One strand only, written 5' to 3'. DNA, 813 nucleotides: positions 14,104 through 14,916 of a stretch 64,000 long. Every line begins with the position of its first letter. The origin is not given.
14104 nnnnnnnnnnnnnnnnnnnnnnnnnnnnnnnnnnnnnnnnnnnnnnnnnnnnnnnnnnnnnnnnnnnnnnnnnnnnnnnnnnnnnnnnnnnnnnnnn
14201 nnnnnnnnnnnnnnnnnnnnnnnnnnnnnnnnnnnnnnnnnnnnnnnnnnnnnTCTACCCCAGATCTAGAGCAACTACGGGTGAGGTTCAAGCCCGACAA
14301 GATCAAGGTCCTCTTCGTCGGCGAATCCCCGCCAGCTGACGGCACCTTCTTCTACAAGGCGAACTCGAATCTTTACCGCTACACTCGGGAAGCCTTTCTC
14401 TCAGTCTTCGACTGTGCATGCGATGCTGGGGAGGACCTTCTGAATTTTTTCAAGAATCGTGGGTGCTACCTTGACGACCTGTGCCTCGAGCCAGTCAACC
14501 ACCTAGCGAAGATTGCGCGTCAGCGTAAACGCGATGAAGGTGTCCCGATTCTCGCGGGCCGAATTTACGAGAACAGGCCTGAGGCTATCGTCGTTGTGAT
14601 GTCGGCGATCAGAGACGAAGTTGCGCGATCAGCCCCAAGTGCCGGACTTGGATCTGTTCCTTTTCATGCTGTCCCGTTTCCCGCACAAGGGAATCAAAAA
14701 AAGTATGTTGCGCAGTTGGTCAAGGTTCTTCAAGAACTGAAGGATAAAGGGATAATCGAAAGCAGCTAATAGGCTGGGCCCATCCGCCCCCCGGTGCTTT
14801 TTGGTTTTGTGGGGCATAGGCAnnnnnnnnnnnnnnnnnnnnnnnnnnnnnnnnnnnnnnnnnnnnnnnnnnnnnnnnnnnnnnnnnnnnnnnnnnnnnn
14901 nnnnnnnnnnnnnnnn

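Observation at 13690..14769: Intact gene fusing a SpoT/RelA-type HD (alarmone-hydrolase-like) domain to a MUG/TDG-like UDG-fold domain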

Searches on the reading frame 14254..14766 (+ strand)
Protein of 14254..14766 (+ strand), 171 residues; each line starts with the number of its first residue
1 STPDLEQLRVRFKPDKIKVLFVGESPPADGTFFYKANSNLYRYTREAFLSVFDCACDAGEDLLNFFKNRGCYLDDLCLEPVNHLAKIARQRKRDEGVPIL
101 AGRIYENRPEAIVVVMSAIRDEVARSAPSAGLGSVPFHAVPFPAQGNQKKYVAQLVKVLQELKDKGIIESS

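Call 4: search_protein_families(library=pfam, proteins=[window:14260-14766:+], max_evalue=1)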
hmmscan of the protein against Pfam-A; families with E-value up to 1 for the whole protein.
window:14260-14766:+ (169 aa): 2 families
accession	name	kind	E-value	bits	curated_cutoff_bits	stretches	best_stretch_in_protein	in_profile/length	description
PF03167.25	UDG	-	0.0061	17.1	24.3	1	12-145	5-122/141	Uracil DNA glycosylase superfamily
PF24696.1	UGSC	-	0.12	12.9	25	1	109-157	114-162/172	UGSC family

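Call 5: search_protein_families(library=ncbifam, proteins=[window:14260-14766:+], max_evalue=1)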
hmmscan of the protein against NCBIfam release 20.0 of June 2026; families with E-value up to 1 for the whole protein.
window:14260-14766:+ (169 aa): 1 family
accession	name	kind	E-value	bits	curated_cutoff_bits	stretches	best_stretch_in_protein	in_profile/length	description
NF009206.0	PRK12555.1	subfamily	0.076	12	342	1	100-159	66-126/340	chemotaxis-specific protein-glutamate methyltransferase CheB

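Call 9: find_homologous_proteins(query=window:14254-14766:+, max_evalue=0.01)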
Query window:14254-14766:+ (171 aa): 196 proteins with E <= 0.01 among 243 candidates; the best 120 are listed.
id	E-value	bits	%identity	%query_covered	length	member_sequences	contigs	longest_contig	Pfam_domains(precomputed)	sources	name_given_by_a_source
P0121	2.6e-76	273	75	99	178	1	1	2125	-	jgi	jgi:hypothetical protein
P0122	2.8e-75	270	75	96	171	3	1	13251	-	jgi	-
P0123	2.1e-52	195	56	98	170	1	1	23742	-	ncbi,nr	ncbi:MAG: hypothetical protein RX318_11095 [bacterium]|nr:hypothetical protein [bacterium]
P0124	5.6e-52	194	54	96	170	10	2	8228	-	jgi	-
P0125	2.4e-51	192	54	96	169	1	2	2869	-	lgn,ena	-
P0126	1.8e-50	189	56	92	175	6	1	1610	PF03167.26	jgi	-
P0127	2.8e-50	188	55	92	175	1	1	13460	-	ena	-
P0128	5.1e-50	188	56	92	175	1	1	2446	-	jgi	jgi:hypothetical protein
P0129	1.1e-49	186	53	96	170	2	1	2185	-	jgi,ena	jgi:hypothetical protein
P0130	2.8e-49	185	56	96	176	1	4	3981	-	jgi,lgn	jgi:hypothetical protein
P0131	3.6e-49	185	54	98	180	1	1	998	-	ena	-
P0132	6.0e-49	184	55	96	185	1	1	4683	-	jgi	jgi:hypothetical protein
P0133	1.6e-48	183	53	95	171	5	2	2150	-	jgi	jgi:hypothetical protein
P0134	2.0e-48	182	55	96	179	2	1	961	-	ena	-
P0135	2.3e-48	182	54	97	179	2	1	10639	-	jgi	jgi:hypothetical protein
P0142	5.4e-46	174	52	95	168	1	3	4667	PF03167.26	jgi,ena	-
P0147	4.8e-45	171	53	98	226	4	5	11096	-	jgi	jgi:hypothetical protein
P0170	1.6e-38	150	46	96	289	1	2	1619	-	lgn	-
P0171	8.8e-38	148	46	96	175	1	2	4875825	-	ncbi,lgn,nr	ncbi:MAG: hypothetical protein JSV65_12820 [Armatimonadota bacterium]|nr:MAG: hypothetical protein J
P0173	1.1e-37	147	49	92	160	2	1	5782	PF03167.26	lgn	-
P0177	2.8e-37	146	47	96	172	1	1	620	PF03167.26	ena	-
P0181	3.2e-36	143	48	94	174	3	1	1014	PF03167.26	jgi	-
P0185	6.9e-36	142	47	93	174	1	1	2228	PF03167.26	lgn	-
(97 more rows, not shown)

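Call 16: find_encoding_contigs(protein=P0122, flank=6000, max_places=2)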
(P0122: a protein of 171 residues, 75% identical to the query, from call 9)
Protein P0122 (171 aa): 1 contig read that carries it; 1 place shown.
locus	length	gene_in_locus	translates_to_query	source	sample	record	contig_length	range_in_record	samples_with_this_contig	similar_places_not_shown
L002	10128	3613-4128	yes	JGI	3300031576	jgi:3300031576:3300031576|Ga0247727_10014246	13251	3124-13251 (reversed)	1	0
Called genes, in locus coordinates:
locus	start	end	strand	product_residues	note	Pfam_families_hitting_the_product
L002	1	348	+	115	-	?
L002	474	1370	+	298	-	PF00072:Response_reg, PF13717:Zn_ribbon_4 (weak), PF00072:Response_reg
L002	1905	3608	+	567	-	PF03235:GmrSD_N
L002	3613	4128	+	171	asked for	-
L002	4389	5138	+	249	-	PF20582:UPF0758_N, PF04002:RadC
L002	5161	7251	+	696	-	PF01555:N6_N4_Mtase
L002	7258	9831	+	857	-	PF04851:ResIII, PF18766:SWI2_SNF2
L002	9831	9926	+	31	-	-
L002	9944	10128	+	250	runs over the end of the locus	PF18144:SMODS (weak)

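Call 17: find_encoding_contigs(protein=P0123, flank=6000, max_places=2)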
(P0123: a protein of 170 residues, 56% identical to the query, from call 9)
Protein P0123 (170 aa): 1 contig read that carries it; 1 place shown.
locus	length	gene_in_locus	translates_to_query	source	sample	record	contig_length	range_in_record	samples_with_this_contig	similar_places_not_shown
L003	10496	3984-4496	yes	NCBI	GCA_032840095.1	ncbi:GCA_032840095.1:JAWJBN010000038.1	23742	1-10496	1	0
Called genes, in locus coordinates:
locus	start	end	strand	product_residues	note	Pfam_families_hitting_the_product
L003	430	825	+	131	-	-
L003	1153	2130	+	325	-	-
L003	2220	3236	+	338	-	PF13289:SIR2_2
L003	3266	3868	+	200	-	PF18728:HEPN_AbiV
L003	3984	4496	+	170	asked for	-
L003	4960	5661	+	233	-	PF00535:Glycos_transf_2, PF10111:Glyco_tranf_2_2 (weak), PF13641:Glyco_tranf_2_3, PF13632:Glyco_trans_2_3 (weak)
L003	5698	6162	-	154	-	-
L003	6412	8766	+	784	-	PF13491:FtsK_4TM, PF17854:FtsK_alpha, PF01580:FtsK_SpoIIIE, PF09397:FtsK_gamma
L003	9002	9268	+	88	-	PF04945:YHS (weak)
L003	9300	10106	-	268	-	PF00702:Hydrolase (faint), PF08282:Hydrolase_3, PF12710:HAD (faint), PF05116:S6PP (weak)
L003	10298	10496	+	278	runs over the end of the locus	PF06508:QueC (faint)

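Call 18: find_encoding_contigs(protein=P0171, flank=6000, max_places=2)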
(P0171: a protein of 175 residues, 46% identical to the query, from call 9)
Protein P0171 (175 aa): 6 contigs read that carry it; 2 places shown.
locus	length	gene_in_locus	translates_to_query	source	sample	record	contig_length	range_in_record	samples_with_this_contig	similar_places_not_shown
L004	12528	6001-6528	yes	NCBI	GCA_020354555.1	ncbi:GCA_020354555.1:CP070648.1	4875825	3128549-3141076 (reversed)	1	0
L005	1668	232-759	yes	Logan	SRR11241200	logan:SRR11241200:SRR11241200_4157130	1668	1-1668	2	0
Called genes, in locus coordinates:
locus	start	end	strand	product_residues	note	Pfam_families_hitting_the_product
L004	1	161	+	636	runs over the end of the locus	-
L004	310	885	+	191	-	-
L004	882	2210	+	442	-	PF00206:Lyase_1, PF10397:ADSL_C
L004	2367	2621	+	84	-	PF02700:PurS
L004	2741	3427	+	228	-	PF13507:GATase_5, PF07685:GATase_3 (weak), PF01965:DJ-1_PfpI (weak)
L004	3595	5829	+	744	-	PF18072:FGAR-AT_linker, PF00586:AIRS, PF02769:AIRS_C, PF00586:AIRS, PF02769:AIRS_C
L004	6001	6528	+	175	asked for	-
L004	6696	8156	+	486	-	PF13522:GATase_6, PF13537:GATase_7, PF00156:Pribosyltran (weak)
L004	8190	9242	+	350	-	PF00586:AIRS, PF02769:AIRS_C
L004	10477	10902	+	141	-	-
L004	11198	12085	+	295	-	-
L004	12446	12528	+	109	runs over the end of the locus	PF13646:HEAT_2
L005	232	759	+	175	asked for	-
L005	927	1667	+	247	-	?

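Call 19: predict_structure(alignment_id=A2)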
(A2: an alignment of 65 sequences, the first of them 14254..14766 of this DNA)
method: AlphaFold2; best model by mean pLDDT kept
length: 171 residues; sequences in the alignment: 65
mean_pLDDT: 95.4   pTM: 0.92
mean pLDDT of the five models: 95.4, 95.0, 94.9, 94.9, 93.8
residues with pLDDT >= 90: 155; 70-90: 12; 50-70: 3; < 50: 1
segments of 3 or more residues with pLDDT < 50: none
pLDDT, mean of each block of 10 residues (from residue 1): 82 98 93 96 97 89 97 97 97 98 98 98 97 96 97 98 95 69
secondary structure, 60 per line:
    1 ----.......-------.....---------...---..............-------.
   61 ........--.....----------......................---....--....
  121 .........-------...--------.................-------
elements in order: H5-11 E19-23 H39-52 H60-68 E71-75 H86-107 E111-114 H117-129 E137-139 H148-164

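Call 22: fold_search(model_id=the predicted structure, library=pdb)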
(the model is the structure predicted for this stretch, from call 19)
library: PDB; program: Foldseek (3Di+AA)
matches with E <= 10: 1320; with E <= 0.001: 40
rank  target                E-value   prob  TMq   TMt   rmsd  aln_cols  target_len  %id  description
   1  6u16_A                4.4e-06  1.00  0.58  0.52   6.0       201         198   10  Human thymine DNA glycosylase N140A mutant bound to DNA with 5-carboxyl-dC substrate (released 2019-11-20)
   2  4z3a_A                4.7e-06  1.00  0.62  0.55   4.0       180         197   12  Acetate-free structure of the enzyme-product complex resulting from TDG action on a GU mismatch (released 2015-09-16)
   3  4z7b_A                6.3e-06  1.00  0.67  0.60   4.7       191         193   11  Structure of the enzyme-product complex resulting from TDG action on a GfC mismatch (released 2015-09-16)
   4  5hf7_A                7.2e-06  1.00  0.68  0.60   4.9       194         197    9  TDG enzyme-substrate complex (released 2016-09-28)
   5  6u15_A                8.6e-06  1.00  0.60  0.54   5.5       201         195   12  Human thymine DNA glycosylase N140A mutant bound to DNA with 2'-F-5-carboxyl-dC substrate analog (released 2019-11-20)
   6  3ufj_A                1.0e-05  1.00  0.58  0.54   4.4       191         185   10  Human Thymine DNA Glycosylase Bound to Substrate Analog 2'-fluoro-2'-deoxyuridine (released 2012-04-25)
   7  4z7z_A                1.1e-05  1.00  0.62  0.56   5.0       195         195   11  Structure of the enzyme-product complex resulting from TDG action on a GT mismatch in the presence of excess base (released 2015-09-16)
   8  4xeg_A                1.2e-05  1.00  0.64  0.58   4.8       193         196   11  Structure of the enzyme-product complex resulting from TDG action on a G/hmU mismatch (released 2015-09-09)
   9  4fnc_A                1.3e-05  1.00  0.63  0.56   4.1       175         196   10  Human TDG in a post-reactive complex with 5-hydroxymethyluracil (5hmU) (released 2012-09-19)
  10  3uo7_B                1.6e-05  1.00  0.62  0.61   4.2       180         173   13  Crystal structure of Human Thymine DNA Glycosylase Bound to Substrate 5-carboxylcytosine (released 2012-02-15)
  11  3uob_A                1.6e-05  1.00  0.59  0.56   4.3       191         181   10  Crystal structure of Human Thymine DNA Glycosylase Bound to Substrate Analog 2'-deoxy-2'-beta-fluoro-cytidine (released 2012-02-15)
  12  5ff8_A                1.6e-05  1.00  0.63  0.56   5.3       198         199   11  TDG enzyme-product complex (released 2016-09-28)
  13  4jgc_A                1.9e-05  1.00  0.60  0.53   5.6       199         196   12  Human TDG N140A mutant IN A COMPLEX WITH 5-carboxylcytosine (5caC) (released 2013-05-29)
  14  9lhp_A                2.4e-05  1.00  0.59  0.49   4.7       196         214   11  Crystal structure of human thymine DNA glycosylase TDG in complex with a covalent inhibitor (1S, 5R)-C-2711 (released 2026-03-11)
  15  2rba_A                2.5e-05  1.00  0.63  0.60   4.3       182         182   12  Structure of Human Thymine DNA Glycosylase Bound to Abasic and Undamaged DNA (released 2008-06-17)
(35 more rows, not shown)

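Call 23: search_protein_families(library=pfam, alignment_id=A2, max_evalue=0.1)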
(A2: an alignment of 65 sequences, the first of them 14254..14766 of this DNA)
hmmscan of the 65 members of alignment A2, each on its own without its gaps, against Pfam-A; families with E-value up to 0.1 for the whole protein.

A. member 1, window:14254-14766:+ (171 aa): 1 family
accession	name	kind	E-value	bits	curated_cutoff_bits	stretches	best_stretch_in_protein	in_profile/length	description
PF03167.25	UDG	-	0.0063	17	24.3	1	14-121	5-96/141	Uracil DNA glycosylase superfamily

B. families by the number of members that match (of 65 scanned): 13 families
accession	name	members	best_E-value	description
PF03167.25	UDG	41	8.9e-08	Uracil DNA glycosylase superfamily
PF13472.12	Lipase_GDSL_2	2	0.0041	GDSL-like Lipase/Acylhydrolase family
PF01740.26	STAS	2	0.031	STAS domain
PF09119.15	SicP-binding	2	0.075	SicP binding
PF13377.12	Peripla_BP_3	1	0.0078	Periplasmic binding protein-like domain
PF22095.1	BT_3535-like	1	0.02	BT_3535-like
PF21380.2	Nrd1-Seb1_dom2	1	0.028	Nrd1/Seb1, domain 2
PF01716.24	MSP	1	0.053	Manganese-stabilising protein / photosystem II polypeptide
PF06745.19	ATPase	1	0.058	KaiC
PF24696.1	UGSC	1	0.061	UGSC family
PF19574.5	LolA_3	1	0.069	Outer membrane lipoprotein carrier protein LolA-like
PF18084.6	ARTD15_N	1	0.093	ARTD15 N-terminal domain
PF03237.21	Terminase_6N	1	0.097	Terminase large subunit, T4likevirus-type, N-terminal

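Call 26: search_protein_families(library=padloc, proteins=[window:14254-14766:+, P0122, P0123], max_evalue=1)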
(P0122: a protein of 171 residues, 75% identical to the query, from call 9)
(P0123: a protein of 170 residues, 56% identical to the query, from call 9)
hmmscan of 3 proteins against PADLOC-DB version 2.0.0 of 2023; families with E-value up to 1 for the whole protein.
window:14254-14766:+ (171 aa): 0 families

P0122 (171 aa): 0 families

P0123 (170 aa): 0 families

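Call 27: search_protein_families(library=phrogs, proteins=[window:14254-14766:+, P0122, P0123], max_evalue=0.1)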
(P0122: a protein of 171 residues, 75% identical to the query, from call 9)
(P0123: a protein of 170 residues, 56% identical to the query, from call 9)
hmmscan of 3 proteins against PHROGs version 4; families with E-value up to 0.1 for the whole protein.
window:14254-14766:+ (171 aa): 1 family
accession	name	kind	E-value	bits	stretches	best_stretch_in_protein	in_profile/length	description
phrog_11143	-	unknown function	0.0091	16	1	115-168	80-134/357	-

P0122 (171 aa): 1 family
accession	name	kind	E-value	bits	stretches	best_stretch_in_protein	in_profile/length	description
phrog_11143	-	unknown function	0.057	13.4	1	121-168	83-131/357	-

P0123 (170 aa): 0 families

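Call 32: search_solved_structures(query=A2, max_evalue=10, show_alignments=3)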
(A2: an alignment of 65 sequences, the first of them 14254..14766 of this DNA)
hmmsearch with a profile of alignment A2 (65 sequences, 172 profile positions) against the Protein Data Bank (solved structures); distinct sequences matched with E-value up to 10: 12.
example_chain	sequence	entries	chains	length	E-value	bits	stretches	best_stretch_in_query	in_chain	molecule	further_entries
4d79_A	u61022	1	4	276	0.24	14.4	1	74-118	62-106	TRNA THREONYLCARBAMOYLADENOSINE DEHYDRATASE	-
4yed_A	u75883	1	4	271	0.26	14.4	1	74-118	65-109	tRNA threonylcarbamoyladenosine dehydratase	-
4d7a_A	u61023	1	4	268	0.26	14.4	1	74-118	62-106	TRNA THREONYLCARBAMOYLADENOSINE DEHYDRATASE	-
4rdh_A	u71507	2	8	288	0.28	14.2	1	74-118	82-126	tRNA threonylcarbamoyladenosine dehydratase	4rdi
1vyi_A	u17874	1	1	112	0.38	13.8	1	39-82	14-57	RNA POLYMERASE ALPHA SUBUNIT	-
7t5h_A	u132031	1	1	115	0.41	13.7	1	39-82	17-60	Phosphoprotein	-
7t5g_A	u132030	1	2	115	0.41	13.7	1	39-82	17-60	Phosphoprotein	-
7c20_A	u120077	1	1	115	0.78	12.8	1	39-82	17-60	Phosphoprotein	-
5h78_A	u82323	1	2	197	1.1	12.4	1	88-167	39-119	cAMP-dependent protein kinase type II-alpha regulatory subunit,DHR14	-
5cwh_A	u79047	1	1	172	1.2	12.2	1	91-167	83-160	Designed helical repeat protein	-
8ppk_j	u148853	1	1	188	2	11.5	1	46-91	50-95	Nsp1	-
5h7c_A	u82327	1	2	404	2.3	11.2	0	92-168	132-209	Immunoglobulin G-binding protein A, DHR14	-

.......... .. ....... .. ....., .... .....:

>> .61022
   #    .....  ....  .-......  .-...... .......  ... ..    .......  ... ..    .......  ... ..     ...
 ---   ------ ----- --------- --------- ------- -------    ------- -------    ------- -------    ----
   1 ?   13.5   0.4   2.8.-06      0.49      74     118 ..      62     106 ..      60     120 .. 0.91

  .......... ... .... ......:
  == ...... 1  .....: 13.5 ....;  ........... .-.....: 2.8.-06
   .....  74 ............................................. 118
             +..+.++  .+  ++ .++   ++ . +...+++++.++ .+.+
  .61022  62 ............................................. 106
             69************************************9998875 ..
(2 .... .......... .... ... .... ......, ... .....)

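Call 35: find_related_loci(query=A2, collection=genome_contigs, flank=10000)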
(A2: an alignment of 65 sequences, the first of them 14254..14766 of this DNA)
Query A2 (171 aa) in genome_contigs; peptide patterns used: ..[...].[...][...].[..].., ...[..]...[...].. (x = any residue, [..] = any of these).
67 stretches matched a pattern; 59 encode a relative of the query (tblastn E <= 1e-3); 59 distinct loci.
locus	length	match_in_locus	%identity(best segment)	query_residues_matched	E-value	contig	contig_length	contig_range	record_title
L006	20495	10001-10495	54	4-168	2e-58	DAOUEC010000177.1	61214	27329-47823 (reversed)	MAG TPA_asm: Anaerolineae bacterium isolate N3_163 k131_1476459, whole genome shotgun sequence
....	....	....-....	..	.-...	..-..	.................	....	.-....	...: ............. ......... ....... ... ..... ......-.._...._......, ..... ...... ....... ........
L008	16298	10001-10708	55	4-161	8e-51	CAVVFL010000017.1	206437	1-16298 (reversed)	MAG: Ilumatobacteraceae bacterium isolate MFD04716.bin.2.315 genome assembly, contig: contig_23725, whole genome shotgun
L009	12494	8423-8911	47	6-168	4e-46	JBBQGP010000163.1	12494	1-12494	MAG: Chloroflexia bacterium isolate Co_metawrap_959 Cmw_959_k141_15149367_length_12494_cov_15.8033, whole genome shotgun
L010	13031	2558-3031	50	4-162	2e-45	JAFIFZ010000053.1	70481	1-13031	MAG: Phycisphaerales bacterium isolate coassembly_bin.61 k141_127625, whole genome shotgun sequence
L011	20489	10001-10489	42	6-168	5e-43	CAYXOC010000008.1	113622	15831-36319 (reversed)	MAG TPA_asm: uncultured bacterium isolate binchicken_co152_100 genome assembly, contig: NODE_185_length_113622_cov_13.88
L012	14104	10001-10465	46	5-159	1e-41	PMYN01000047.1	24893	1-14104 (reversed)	MAG: Gemmatimonadetes bacterium isolate fen_1231 73.20110800_E2D.66_contig_7439, whole genome shotgun sequence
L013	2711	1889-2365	49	4-163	5e-42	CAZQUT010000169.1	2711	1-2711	MAG TPA_asm: uncultured Thermotogae bacterium isolate SRP191223_co2_124 genome assembly, contig: NODE_55826_length_2711_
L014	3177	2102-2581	43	6-166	5e-42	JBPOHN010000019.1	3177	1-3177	MAG: Armatimonadota bacterium isolate MAG_188 c_000000311720, whole genome shotgun sequence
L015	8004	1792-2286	44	4-168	3e-41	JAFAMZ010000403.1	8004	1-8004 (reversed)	MAG: Silvibacterium sp. isolate CP_BE_RX_R2_7 BE_RX_R2_k147_1181465, whole genome shotgun sequence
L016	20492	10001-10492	45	6-168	2e-41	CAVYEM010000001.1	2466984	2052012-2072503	MAG: Candidatus Eremiobacteraeota bacterium isolate MFD09603.bin.2.169 genome assembly, contig: contig_7185, whole genom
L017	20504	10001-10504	43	4-171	2e-40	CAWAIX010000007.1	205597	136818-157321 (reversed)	MAG: uncultured Acidobacteriaceae bacterium isolate MFD02579.bin.1.54 genome assembly, contig: contig_12505, whole genom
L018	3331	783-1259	45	5-159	8e-38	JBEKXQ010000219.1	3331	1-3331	MAG: Candidatus Korobacteraceae bacterium isolate SPRUCE 655 SPRUCE_655_219, whole genome shotgun sequence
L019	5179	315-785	45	4-162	2e-37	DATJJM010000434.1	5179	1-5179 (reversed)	MAG TPA_asm: Acetobacteraceae bacterium isolate SMAG_U15566 k141_3295804, whole genome shotgun sequence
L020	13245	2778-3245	46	4-163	2e-37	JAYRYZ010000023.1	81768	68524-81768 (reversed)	MAG: Rhodocyclaceae bacterium isolate EBPR_s472bin.19 NODE_233_length_81768_cov_3.165628, whole genome shotgun sequence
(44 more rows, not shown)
